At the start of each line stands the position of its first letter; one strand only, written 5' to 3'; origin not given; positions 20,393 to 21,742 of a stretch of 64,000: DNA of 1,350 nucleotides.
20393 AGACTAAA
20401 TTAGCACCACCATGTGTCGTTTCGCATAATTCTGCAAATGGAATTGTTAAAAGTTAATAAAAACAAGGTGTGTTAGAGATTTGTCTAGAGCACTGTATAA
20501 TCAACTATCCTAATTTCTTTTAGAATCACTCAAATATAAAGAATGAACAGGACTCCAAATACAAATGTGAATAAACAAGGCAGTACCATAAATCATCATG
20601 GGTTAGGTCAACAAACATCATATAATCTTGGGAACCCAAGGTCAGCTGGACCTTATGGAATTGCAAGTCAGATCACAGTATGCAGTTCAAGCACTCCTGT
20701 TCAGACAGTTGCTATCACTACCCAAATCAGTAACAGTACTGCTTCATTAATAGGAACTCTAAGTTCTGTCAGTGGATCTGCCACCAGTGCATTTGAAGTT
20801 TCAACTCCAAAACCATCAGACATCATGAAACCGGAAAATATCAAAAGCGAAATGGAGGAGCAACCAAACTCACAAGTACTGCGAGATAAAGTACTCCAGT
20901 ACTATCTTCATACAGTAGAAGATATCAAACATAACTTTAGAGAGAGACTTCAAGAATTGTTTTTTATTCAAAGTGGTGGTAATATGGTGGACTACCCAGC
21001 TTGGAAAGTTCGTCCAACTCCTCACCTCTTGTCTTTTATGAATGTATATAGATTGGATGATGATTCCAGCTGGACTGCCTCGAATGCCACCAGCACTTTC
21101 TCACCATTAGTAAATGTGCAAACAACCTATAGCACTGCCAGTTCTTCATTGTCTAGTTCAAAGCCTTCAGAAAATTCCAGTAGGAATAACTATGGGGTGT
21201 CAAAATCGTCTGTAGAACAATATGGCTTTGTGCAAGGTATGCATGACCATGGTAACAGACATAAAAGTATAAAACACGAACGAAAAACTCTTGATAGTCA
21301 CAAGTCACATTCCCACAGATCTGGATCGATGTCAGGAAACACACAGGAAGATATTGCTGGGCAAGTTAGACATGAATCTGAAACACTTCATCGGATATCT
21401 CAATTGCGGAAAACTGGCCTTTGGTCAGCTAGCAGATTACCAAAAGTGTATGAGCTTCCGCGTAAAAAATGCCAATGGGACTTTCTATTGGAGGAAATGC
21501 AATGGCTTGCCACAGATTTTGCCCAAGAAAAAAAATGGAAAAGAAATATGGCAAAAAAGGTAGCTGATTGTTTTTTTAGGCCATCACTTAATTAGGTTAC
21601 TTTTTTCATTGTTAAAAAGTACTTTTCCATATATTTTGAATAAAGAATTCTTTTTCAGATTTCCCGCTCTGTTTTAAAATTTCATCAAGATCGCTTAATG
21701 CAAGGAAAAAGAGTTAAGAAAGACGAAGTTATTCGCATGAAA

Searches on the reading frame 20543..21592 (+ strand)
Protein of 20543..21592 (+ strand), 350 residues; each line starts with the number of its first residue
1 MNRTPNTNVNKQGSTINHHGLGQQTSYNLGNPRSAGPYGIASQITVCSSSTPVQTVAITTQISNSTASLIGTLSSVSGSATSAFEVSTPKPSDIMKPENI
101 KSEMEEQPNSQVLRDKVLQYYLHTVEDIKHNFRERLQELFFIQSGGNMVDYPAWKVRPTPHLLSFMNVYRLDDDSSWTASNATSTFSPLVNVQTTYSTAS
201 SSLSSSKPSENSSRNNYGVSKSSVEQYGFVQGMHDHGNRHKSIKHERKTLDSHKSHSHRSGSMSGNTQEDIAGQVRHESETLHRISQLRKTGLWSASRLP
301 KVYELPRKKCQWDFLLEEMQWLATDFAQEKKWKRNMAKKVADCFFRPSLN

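Call 90: search_protein_families(library=pfam, proteins=[window:20543-21592:+], max_evalue=0.001)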
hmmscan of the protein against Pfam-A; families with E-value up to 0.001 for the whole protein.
window:20543-21592:+ (350 aa): 2 families
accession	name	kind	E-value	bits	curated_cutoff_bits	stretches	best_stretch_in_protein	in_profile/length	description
PF07529.18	HSA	-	8.1e-12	45.7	23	1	303-341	2-41/71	HSA domain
PF15790.10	EP400_N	-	1.2e-08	34.8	27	1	41-172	285-414/490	E1A-binding protein p400, N-terminal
